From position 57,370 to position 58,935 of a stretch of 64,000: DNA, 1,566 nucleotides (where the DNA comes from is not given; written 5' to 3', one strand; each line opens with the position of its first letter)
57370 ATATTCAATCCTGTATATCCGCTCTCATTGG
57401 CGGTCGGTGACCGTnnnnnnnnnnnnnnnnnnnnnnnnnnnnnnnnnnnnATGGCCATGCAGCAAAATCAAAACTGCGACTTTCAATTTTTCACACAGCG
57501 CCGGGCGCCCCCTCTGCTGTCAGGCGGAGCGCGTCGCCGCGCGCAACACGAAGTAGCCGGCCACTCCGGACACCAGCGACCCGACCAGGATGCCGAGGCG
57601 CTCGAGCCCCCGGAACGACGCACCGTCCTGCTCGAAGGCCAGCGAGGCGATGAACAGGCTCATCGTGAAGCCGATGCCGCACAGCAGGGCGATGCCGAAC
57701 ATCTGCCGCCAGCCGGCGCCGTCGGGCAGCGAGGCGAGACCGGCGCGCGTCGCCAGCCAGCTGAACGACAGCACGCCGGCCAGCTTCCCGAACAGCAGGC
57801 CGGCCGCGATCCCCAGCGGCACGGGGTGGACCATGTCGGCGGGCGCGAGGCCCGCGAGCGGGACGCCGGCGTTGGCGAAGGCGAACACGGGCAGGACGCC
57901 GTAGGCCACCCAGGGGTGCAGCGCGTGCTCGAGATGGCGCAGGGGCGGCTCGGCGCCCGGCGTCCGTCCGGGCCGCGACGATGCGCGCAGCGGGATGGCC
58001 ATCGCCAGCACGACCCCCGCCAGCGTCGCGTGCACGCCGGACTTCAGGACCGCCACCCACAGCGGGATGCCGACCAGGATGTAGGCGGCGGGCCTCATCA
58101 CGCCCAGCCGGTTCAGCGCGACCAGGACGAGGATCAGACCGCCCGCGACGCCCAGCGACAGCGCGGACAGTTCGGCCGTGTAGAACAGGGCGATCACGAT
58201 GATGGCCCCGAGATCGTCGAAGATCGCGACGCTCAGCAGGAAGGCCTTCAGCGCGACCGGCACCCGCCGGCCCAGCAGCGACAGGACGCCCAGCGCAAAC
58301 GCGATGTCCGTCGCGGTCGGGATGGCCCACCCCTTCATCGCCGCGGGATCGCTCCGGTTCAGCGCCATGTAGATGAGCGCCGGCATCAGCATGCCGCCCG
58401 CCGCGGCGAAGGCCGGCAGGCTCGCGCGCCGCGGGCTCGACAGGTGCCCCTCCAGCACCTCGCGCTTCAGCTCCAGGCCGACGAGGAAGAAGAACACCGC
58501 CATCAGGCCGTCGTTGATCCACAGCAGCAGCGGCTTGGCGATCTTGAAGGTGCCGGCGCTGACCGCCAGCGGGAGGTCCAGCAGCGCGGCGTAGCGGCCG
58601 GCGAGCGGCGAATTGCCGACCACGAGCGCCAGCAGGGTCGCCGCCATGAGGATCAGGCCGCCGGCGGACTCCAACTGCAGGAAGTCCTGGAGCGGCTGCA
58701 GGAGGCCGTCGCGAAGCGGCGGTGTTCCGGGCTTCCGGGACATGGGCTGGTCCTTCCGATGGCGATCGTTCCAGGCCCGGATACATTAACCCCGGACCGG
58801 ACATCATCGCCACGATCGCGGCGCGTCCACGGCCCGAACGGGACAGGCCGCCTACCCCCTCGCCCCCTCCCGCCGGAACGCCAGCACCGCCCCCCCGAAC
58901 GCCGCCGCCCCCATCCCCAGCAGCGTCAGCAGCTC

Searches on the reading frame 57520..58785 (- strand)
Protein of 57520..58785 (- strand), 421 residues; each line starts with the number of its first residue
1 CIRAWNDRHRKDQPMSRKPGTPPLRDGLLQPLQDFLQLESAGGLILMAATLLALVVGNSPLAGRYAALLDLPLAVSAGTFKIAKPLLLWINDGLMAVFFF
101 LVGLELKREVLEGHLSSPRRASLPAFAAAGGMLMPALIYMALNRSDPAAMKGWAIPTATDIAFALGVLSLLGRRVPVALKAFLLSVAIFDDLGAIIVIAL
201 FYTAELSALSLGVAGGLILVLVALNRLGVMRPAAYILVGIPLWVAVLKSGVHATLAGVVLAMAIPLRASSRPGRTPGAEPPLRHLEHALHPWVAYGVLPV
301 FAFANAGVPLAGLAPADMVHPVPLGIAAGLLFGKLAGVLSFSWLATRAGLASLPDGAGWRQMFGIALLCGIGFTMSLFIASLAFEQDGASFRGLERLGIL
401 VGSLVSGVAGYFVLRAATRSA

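Call 83: search_protein_families(library=ncbifam, proteins=[window:57520-58785:-], max_evalue=0.001)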
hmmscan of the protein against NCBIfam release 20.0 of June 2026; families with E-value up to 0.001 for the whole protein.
window:57520-58785:- (421 aa): 5 families
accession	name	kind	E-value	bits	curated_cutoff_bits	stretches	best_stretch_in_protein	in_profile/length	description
NF007112.0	PRK09561.1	subfamily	1.7e-163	544.1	408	1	30-419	3-385/389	sodium/proton antiporter NhaA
NF007111.0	PRK09560.1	subfamily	1.3e-159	531.2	423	1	29-419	8-384/389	Na(+)/H(+) antiporter NhaA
TIGR00773.1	NhaA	equivalog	5.5e-147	489.6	254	1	35-413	1-373/374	Na+/H+ antiporter NhaA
NF011427.0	PRK14854.1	subfamily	3.7e-123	411.4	558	1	35-418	5-379/383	pH-dependent sodium/proton antiporter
NF011428.0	PRK14856.1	equivalog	3e-110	369.1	639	2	29-268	11-249/438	sodium/proton antiporter NhaA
